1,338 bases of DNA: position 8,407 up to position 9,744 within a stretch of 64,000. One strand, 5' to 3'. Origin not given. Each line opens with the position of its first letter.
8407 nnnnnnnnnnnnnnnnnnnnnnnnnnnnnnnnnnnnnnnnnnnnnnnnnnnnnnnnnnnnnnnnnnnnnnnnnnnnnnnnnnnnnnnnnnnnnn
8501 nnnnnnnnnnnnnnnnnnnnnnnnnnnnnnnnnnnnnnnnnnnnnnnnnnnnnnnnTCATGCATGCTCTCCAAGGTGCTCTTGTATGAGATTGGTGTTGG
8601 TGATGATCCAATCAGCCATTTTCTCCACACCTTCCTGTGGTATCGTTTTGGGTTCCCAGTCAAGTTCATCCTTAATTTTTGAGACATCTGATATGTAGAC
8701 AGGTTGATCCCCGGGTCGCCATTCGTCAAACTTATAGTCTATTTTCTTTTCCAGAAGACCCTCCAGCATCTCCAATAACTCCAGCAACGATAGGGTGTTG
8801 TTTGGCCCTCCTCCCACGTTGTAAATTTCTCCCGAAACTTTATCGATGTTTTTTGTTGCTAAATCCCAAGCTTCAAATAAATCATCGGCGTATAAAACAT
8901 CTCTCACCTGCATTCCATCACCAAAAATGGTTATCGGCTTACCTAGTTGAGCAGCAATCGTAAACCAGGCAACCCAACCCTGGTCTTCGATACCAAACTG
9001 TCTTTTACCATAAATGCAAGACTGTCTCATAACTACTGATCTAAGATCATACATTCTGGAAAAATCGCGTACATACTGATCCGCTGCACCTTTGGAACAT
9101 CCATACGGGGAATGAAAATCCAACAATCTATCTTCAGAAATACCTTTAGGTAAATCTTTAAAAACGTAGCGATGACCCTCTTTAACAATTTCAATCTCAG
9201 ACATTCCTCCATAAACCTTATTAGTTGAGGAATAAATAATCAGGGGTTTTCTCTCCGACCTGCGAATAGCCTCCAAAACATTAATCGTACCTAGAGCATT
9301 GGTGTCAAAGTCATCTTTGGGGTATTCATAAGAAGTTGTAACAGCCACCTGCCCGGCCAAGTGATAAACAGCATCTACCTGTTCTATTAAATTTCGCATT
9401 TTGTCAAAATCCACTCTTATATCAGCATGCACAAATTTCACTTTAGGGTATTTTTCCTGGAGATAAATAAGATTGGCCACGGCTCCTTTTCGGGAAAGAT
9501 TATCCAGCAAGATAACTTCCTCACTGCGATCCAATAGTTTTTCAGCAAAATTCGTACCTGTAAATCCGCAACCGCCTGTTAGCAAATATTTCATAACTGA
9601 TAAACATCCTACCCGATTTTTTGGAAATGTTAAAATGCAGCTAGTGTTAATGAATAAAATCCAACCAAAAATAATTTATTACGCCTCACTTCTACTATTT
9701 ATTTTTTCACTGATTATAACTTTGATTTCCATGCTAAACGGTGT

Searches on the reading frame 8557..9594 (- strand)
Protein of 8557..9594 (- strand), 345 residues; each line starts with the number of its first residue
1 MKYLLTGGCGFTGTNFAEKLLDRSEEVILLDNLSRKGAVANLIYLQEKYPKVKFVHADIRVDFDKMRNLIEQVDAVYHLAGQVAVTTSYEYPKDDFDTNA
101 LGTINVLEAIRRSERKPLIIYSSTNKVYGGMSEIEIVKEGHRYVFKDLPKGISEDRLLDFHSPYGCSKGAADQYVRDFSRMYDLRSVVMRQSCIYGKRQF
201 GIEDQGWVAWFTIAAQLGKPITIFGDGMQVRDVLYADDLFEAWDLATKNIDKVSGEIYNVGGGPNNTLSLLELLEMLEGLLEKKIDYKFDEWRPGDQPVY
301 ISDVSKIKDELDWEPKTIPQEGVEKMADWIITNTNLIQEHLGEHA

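Call 3: search_protein_families(library=pfam, proteins=[window:8557-9594:-], max_evalue=0.01)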
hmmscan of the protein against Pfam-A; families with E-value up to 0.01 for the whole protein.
window:8557-9594:- (345 aa): 9 families
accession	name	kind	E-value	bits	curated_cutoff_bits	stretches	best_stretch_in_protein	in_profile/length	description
PF16363.11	GDP_Man_Dehyd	-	3.1e-49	168.7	27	1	4-326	1-332/332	GDP-mannose 4,6 dehydratase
PF01370.27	Epimerase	-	7.2e-47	160.3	20.9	1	4-261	2-240/240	NAD dependent epimerase/dehydratase family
PF07993.18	NAD_binding_4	-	3.2e-19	69.5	20.1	1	5-237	1-252/258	Male sterility protein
PF01073.25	3Beta_HSD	-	5.3e-18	65.5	22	1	5-252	2-234/280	3-beta hydroxysteroid dehydrogenase/isomerase family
PF02719.21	Polysacc_synt_2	-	8.6e-09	35.4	20.2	1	4-126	2-130/293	Polysaccharide biosynthesis protein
PF04321.23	RmlD_sub_bind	-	4.7e-07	29.6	27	1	1-199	1-156/287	RmlD substrate binding domain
PF08659.16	KR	-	1.4e-06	28.8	22.6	1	3-132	3-145/180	KR domain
PF00106.31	adh_short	-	0.00039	20.4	26.6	0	4-106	4-115/195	short chain dehydrogenase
PF13460.12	NAD_binding_10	-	0.00086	19.7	27.2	1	7-124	1-99/184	NAD(P)H-binding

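Call 4: search_protein_families(library=ncbifam, proteins=[window:8557-9594:-], max_evalue=0.01)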
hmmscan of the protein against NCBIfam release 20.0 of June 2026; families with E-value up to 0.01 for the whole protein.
window:8557-9594:- (345 aa): 33 families (the best 25 are shown)
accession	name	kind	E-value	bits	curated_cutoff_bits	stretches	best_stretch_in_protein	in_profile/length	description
TIGR01181.1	dTDP_gluc_dehyt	equivalog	9.1e-54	182.7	365.1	1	2-335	1-316/321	dTDP-glucose 4,6-dehydratase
TIGR01179.1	galE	equivalog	2.7e-44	151.4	262.3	1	3-329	2-324/332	UDP-glucose 4-epimerase GalE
NF007490.0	PRK10084.1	subfamily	2e-37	129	649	1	1-339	1-343/361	dTDP-glucose 4,6-dehydratase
TIGR04180.1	EDH_00030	hypoth_equivalog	1.8e-31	109.3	475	1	4-316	2-295/297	NAD-dependent 4,6-dehydratase LegB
NF007582.0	PRK10217.1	equivalog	6.8e-30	104.4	698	1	2-336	3-337/355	dTDP-glucose 4,6-dehydratase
NF007956.0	PRK10675.1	subfamily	8e-29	100.8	394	1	1-321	1-320/338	UDP-glucose 4-epimerase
NF011728.1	PRK15181.1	equivalog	7.3e-23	81.1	760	1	2-333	17-340/348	Vi polysaccharide biosynthesis UDP-N-acetylglucosaminuronic acid C-4 epimerase TviC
TIGR02622.1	CDP_4_6_dhtase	equivalog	1.4e-20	73.7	278.45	1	2-139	6-144/352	CDP-glucose 4,6-dehydratase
NF043036.1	ErythonDh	equivalog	1.2e-16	60.8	325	1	1-190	1-175/321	D-erythronate dehydrogenase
TIGR02197.1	heptose_epim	equivalog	2.2e-15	56.7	274.6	1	4-331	2-314/316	ADP-glyceromanno-heptose 6-epimerase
TIGR01746.1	Thioester-redct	subfamily_domain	2.5e-14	53.3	213.35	1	4-293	3-293/371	thioester reductase domain-containing protein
NF008872.0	PRK11908.1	equivalog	3.2e-14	52.7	294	1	2-288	3-278/349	bifunctional UDP-4-keto-pentose/UDP-xylose synthase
TIGR01472.1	gmd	equivalog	8.8e-13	48.2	415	1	4-184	4-175/342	GDP-mannose 4,6-dehydratase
NF050030.1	thlkprotThyD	equivalog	9.8e-13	47.9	400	1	1-139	1-137/305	thylakoid membrane protein ThyD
NF041015.1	UDPsulfquin_syn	equivalog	3.7e-12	45.9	575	1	1-252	1-283/384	UDP-sulfoquinovose synthase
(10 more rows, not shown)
